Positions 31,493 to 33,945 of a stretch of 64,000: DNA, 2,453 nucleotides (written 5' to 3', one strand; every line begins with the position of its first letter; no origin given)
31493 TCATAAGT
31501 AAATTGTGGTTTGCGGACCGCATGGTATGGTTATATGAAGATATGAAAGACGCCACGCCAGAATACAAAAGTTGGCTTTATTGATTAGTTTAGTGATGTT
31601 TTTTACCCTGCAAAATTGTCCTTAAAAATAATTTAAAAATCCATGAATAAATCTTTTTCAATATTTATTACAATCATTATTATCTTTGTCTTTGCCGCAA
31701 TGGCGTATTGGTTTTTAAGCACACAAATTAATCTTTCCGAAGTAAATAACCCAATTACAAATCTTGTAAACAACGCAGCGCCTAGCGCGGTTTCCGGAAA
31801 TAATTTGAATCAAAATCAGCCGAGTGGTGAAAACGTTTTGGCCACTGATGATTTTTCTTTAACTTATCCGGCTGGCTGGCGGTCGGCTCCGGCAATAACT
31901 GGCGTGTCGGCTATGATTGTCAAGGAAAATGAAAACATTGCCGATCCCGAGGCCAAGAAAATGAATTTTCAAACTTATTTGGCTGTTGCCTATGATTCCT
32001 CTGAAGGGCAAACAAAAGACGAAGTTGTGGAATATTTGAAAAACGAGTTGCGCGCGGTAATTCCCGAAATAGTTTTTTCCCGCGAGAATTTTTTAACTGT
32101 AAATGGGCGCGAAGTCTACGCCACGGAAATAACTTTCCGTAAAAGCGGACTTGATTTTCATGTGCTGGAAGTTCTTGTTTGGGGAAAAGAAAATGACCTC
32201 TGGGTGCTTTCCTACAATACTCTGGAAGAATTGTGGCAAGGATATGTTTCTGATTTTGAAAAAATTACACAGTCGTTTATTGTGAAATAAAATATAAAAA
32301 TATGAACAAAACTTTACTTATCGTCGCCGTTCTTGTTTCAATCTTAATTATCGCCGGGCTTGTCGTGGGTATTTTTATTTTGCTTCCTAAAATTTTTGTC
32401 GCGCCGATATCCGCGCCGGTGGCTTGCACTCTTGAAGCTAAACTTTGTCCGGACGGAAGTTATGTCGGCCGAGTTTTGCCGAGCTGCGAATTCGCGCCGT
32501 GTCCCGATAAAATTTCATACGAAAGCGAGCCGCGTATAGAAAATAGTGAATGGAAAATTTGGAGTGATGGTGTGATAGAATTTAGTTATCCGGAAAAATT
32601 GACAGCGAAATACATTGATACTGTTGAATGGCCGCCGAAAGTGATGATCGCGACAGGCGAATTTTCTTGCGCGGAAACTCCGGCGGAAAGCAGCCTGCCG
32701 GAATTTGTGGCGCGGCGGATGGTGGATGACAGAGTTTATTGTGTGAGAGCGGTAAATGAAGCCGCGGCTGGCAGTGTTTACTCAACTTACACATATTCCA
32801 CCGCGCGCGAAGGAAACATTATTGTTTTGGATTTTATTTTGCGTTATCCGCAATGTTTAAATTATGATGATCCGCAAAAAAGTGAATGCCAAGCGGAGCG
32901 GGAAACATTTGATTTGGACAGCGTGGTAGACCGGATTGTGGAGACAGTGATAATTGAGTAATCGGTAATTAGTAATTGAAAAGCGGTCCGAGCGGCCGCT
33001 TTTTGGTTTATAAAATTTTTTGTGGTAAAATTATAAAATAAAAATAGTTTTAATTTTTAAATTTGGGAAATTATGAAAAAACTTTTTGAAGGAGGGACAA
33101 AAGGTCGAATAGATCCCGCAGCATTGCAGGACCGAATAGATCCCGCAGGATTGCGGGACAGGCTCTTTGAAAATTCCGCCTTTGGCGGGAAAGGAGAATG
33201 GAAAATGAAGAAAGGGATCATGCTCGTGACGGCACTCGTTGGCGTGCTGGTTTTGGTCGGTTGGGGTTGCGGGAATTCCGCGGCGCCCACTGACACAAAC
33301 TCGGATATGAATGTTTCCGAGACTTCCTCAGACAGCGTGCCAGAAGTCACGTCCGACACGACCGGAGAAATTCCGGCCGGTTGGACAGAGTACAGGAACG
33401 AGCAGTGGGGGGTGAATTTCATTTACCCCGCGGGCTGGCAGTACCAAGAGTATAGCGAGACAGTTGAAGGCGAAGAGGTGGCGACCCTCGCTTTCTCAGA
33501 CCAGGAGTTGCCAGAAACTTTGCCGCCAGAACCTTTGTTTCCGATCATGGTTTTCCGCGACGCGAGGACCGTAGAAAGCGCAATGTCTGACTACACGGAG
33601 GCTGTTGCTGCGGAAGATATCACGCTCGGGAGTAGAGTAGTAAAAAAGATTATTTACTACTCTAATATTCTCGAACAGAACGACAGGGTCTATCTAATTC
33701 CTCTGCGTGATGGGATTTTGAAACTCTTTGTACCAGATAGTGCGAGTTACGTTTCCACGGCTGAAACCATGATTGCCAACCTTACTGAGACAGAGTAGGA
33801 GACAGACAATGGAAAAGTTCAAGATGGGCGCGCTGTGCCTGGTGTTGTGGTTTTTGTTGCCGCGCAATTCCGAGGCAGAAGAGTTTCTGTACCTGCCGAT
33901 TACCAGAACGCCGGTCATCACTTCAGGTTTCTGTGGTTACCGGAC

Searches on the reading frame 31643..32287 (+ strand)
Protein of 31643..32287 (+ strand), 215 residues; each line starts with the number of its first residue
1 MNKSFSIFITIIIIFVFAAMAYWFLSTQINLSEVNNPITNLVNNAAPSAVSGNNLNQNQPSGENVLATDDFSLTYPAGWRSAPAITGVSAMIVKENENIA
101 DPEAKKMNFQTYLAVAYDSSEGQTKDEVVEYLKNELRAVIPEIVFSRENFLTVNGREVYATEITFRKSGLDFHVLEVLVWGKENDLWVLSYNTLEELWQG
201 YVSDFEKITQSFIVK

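Call 25: search_protein_families(library=pfam, proteins=[window:31643-32287:+], max_evalue=1)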
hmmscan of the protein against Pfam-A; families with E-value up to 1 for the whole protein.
window:31643-32287:+ (215 aa): 2 families
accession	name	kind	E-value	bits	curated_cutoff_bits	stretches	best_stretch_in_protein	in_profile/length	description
PF01789.22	PsbP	-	2.1e-05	25.1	23.5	1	68-213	10-154/155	PsbP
PF20454.4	GpA_nuclease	-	0.064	12.9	22.5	0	174-209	92-126/294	Terminase large subunit gpA, endonuclease domain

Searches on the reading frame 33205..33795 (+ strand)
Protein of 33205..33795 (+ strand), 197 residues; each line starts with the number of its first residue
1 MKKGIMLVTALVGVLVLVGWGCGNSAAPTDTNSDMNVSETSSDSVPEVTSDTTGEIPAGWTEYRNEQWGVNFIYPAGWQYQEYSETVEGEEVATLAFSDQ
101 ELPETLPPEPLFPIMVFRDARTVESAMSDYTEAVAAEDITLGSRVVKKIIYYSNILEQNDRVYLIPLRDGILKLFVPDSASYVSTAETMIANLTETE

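Call 25: search_protein_families(library=pfam, proteins=[window:33205-33795:+], max_evalue=1)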
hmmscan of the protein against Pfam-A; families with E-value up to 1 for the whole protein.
window:33205-33795:+ (197 aa): 1 family
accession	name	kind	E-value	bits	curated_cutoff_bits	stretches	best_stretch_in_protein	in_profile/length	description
PF18933.6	PsbP_2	-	0.034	14.6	27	1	58-116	44-90/184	PsbP-like protein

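Call 62: predict_structure(alignment_id=A4)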
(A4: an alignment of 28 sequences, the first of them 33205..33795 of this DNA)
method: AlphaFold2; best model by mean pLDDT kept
length: 197 residues; sequences in the alignment: 28
mean_pLDDT: 79.4   pTM: 0.68
mean pLDDT of the five models: 79.4, 77.1, 77.1, 77.1, 77.0
residues with pLDDT >= 90: 119; 70-90: 24; 50-70: 5; < 50: 49
segments of 3 or more residues with pLDDT < 50: 1-4, 6-45, 49-52
pLDDT, mean of each block of 10 residues (from residue 1): 42 43 38 38 45 74 94 96 90 94 88 93 96 97 97 90 96 94 96 93
secondary structure, 60 per line:
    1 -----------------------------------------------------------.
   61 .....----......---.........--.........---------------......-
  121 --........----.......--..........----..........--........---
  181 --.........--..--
elements in order: E60-65 E70-75 E79-87 E90-98 E114-119 H123-130 E135-141 E144-153 E158-167 E170-177 H183-191

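Call 77: search_protein_families(library=phrogs, proteins=[window:33205-33795:+], max_evalue=0.001)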
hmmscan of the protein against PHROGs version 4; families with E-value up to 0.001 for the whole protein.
window:33205-33795:+ (197 aa): 0 families

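Call 78: search_protein_families(library=padloc, proteins=[window:33205-33795:+], max_evalue=0.01)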
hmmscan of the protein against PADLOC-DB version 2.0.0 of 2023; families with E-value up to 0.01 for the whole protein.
window:33205-33795:+ (197 aa): 0 families

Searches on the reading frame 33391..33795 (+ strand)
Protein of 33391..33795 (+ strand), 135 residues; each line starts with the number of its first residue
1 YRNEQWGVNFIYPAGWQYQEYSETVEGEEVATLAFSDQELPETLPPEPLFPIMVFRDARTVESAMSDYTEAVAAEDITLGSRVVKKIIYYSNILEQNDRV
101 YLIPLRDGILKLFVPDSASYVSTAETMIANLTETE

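Call 49: find_homologous_proteins(query=window:33391-33795:+, max_evalue=0.001)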
Query window:33391-33795:+ (135 aa): 27 proteins with E <= 0.001 among 51 candidates.
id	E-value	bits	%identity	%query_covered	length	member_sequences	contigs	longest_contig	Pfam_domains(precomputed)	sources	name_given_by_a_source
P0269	2.1e-69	250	85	100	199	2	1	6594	-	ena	-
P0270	2.9e-67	243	79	100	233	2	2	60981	-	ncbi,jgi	ncbi:MAG: hypothetical protein WC348_03155 [Patescibacteria group bacterium]|jgi:hypothetical protei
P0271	1.2e-66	241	81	100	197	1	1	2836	-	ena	-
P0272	2.3e-66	240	80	100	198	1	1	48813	-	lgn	-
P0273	1.3e-65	237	80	100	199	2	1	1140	-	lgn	-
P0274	2.2e-65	237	79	100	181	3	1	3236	-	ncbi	ncbi:MAG: hypothetical protein WC657_08815, partial [Candidatus Paceibacterota bacterium]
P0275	4.6e-65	236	79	100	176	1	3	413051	-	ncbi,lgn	-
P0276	2.6e-60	220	75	100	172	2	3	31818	-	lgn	-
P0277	3.2e-60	220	74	100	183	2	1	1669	-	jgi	jgi:hypothetical protein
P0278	1.6e-58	214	72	100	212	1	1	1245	-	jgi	jgi:hypothetical protein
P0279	3.7e-58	213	70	100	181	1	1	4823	-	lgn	-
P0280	1.2e-57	212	71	99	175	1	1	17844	-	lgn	-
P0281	9.5e-57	209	68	100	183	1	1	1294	-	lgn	-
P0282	2.3e-56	207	69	100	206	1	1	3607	-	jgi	jgi:hypothetical protein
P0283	3.1e-54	201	68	100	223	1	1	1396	-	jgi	jgi:hypothetical protein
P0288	6.2e-51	190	67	100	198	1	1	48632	-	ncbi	-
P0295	4.8e-41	158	56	100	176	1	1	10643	-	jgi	jgi:hypothetical protein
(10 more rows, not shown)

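Call 50: find_encoding_contigs(protein=P0275, flank=5000, max_places=2)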
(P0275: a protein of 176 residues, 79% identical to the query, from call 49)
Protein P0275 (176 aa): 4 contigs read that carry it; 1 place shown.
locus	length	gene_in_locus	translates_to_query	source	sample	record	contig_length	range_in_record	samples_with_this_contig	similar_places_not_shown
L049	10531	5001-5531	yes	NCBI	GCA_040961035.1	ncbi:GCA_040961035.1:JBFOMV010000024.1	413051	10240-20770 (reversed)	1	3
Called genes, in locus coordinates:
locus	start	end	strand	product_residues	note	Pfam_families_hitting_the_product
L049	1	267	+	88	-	PF01035:DNA_binding_1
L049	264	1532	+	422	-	PF00089:Trypsin, PF10459:Peptidase_S46 (faint), PF13365:Trypsin_2, PF13180:PDZ_2, PF00595:PDZ (weak), PF17820:PDZ_6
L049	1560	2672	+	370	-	PF03462:PCRF, PF00472:RF-1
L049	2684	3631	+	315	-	PF01073:3Beta_HSD, PF01370:Epimerase, PF02719:Polysacc_synt_2, PF04321:RmlD_sub_bind, PF05368:NmrA, PF07993:NAD_binding_4 (faint), PF13460:NAD_binding_10 (weak), PF16363:GDP_Man_Dehyd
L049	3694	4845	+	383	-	PF07690:MFS_1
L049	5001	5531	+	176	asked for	-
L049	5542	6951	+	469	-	PF01551:Peptidase_M23, PF11617:Cu-binding_MopE (weak)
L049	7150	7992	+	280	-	PF00398:RrnaAD, PF13649:Methyltransf_25 (weak)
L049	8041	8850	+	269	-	-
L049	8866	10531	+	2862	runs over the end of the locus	PF02018:CBM_4_9 (faint)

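Call 51: find_encoding_contigs(protein=P0295, flank=5000, max_places=1)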
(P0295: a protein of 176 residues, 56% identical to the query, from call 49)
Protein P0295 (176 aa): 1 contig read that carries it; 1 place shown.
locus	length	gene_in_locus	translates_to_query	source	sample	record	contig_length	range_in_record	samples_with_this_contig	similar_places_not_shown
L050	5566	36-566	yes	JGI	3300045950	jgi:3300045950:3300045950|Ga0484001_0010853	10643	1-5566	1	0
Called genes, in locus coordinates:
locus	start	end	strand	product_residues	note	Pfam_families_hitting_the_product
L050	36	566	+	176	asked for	-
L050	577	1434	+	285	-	PF01551:Peptidase_M23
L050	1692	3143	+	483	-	PF03816:LytR_cpsA_psr, PF13399:LytR_C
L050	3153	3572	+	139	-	PF13366:PDDEXK_3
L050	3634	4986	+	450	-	PF00005:ABC_tran (faint), PF01926:MMR_HSR1, PF02421:FeoB_N, PF01926:MMR_HSR1, PF02421:FeoB_N, PF04548:AIG1, PF00009:GTP_EFTU (weak), PF14714:KH_dom-like, +5 more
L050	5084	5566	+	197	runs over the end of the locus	PF01195:Pept_tRNA_hydro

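Call 52: find_encoding_contigs(protein=P0288, flank=5000, max_places=1)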
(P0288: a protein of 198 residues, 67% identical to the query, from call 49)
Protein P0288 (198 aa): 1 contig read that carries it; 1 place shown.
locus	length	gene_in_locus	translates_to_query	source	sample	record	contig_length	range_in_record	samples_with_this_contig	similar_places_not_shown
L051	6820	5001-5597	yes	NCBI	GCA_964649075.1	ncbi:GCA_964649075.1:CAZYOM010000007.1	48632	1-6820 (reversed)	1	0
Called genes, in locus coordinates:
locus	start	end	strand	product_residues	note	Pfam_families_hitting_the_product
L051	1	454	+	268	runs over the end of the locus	PF00535:Glycos_transf_2, PF13641:Glyco_tranf_2_3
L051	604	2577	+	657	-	PF13196:DUF4012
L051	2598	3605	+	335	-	PF06723:MreB_Mbl, PF00022:Actin (faint), PF11104:PilM_2 (faint), PF00012:HSP70 (weak), PF14450:FtsA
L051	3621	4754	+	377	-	PF13439:Glyco_transf_4, PF13579:Glyco_trans_4_4 (weak), PF20706:GT4-conflict, PF00534:Glycos_transf_1, PF13692:Glyco_trans_1_4, PF13524:Glyco_trans_1_2 (weak)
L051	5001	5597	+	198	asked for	-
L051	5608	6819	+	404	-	?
